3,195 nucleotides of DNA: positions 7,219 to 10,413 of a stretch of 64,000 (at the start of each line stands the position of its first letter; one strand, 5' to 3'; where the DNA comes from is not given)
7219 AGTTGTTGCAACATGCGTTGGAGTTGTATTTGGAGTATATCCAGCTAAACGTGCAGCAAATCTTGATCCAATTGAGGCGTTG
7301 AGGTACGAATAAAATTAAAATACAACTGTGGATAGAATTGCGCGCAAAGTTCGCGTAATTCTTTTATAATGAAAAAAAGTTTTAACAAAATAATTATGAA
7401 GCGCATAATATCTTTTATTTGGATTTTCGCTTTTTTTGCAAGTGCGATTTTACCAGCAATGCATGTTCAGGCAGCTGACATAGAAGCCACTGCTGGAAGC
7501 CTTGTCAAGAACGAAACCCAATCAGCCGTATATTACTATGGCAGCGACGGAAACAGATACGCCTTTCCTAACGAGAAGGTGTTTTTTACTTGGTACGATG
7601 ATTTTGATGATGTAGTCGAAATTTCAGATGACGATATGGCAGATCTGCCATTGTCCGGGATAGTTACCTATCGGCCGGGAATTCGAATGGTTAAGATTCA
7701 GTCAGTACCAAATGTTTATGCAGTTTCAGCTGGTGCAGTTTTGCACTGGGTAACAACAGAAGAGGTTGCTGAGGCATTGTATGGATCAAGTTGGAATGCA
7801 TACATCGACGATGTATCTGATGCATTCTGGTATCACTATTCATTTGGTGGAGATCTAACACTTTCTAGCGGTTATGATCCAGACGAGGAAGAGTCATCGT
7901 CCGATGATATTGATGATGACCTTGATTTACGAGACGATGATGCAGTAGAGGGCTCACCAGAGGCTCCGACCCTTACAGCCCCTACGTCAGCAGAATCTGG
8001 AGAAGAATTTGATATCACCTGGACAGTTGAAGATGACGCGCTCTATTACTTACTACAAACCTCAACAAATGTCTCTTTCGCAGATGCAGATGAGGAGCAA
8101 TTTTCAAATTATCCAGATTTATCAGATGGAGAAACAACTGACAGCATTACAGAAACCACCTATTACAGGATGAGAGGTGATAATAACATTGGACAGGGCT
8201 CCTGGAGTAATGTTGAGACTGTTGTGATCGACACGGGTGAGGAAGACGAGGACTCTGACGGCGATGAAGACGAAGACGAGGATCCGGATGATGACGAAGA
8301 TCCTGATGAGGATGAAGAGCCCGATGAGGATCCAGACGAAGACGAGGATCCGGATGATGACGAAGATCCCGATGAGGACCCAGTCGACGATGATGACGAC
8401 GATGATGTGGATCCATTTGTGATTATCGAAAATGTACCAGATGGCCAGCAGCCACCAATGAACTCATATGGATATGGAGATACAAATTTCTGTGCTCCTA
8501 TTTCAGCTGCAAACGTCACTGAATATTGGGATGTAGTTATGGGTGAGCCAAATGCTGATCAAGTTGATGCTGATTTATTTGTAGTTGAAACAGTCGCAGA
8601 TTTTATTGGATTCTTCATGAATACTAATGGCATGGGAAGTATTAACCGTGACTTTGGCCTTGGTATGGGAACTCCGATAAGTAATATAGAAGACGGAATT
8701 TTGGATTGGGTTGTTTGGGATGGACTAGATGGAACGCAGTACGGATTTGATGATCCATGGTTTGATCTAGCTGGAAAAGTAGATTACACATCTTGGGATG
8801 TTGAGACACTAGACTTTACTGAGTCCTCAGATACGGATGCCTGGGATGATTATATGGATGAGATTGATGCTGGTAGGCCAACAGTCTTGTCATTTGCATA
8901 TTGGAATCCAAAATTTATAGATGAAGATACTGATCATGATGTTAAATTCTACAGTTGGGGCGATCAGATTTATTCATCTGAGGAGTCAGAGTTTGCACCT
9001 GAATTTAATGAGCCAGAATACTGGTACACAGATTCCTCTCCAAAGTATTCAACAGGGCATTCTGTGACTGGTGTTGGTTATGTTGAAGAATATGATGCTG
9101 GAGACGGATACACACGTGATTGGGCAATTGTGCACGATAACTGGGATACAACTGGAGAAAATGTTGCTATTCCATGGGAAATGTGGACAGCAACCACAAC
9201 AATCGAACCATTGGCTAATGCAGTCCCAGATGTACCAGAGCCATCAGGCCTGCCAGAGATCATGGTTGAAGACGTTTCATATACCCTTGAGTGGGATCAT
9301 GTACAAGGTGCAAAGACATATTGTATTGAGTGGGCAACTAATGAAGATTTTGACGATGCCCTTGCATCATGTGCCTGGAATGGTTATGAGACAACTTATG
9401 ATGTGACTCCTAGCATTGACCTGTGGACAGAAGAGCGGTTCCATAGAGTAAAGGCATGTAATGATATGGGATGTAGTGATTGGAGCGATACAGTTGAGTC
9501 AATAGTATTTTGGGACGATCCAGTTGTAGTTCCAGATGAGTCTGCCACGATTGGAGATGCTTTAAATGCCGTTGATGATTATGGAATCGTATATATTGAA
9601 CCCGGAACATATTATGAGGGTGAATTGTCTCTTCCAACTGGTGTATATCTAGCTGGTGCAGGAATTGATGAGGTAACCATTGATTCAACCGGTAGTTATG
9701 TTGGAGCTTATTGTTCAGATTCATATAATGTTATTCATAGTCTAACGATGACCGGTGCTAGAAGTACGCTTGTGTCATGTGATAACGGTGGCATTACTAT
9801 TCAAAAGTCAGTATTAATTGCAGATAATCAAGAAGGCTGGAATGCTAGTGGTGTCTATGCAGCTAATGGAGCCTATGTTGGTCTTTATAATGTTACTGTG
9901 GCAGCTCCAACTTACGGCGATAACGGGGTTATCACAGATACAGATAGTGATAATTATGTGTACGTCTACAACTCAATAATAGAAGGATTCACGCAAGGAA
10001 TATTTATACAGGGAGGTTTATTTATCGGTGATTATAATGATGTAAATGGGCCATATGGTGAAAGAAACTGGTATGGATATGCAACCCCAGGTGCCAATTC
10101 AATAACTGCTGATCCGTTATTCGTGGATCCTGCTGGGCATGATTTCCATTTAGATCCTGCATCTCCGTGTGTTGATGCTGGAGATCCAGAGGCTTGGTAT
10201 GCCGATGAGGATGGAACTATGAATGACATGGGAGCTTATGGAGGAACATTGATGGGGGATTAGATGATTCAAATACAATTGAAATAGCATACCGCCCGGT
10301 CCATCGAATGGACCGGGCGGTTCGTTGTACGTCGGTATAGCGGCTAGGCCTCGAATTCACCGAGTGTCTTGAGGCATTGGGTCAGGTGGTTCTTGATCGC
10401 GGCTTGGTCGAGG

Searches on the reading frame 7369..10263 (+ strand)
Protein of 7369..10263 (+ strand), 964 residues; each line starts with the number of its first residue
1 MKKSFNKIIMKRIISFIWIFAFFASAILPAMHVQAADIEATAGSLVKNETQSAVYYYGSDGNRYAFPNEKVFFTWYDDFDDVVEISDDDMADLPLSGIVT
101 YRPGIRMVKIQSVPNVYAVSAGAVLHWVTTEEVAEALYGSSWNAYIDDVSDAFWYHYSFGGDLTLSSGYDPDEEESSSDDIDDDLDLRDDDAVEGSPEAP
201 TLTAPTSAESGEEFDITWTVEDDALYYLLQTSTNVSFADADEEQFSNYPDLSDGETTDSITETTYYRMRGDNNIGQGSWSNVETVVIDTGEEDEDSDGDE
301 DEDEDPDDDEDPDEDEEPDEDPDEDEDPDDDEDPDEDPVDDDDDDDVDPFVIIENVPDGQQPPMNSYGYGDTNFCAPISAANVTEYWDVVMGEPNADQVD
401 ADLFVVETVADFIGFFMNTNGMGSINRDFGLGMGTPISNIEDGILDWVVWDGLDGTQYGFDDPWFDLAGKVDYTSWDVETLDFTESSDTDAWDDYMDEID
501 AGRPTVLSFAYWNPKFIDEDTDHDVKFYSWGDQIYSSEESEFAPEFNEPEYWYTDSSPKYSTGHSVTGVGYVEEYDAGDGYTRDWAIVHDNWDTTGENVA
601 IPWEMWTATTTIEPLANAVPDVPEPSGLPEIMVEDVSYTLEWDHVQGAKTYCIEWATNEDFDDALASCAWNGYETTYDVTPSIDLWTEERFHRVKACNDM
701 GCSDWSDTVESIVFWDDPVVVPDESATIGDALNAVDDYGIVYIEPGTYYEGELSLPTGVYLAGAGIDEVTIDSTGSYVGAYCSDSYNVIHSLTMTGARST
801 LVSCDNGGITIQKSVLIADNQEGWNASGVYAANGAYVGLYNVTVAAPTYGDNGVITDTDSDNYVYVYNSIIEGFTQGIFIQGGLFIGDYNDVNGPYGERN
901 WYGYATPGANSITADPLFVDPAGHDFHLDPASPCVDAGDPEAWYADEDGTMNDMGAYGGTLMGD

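Call 6: search_protein_families(library=pfam, proteins=[window:7369-10263:+], max_evalue=0.01)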
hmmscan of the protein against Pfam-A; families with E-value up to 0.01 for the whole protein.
window:7369-10263:+ (964 aa): 1 family
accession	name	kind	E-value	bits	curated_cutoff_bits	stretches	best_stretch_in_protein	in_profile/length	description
PF17161.10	DUF5123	-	0.00065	21.3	35.1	1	903-940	74-111/113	Domain of unknown function (DUF5123)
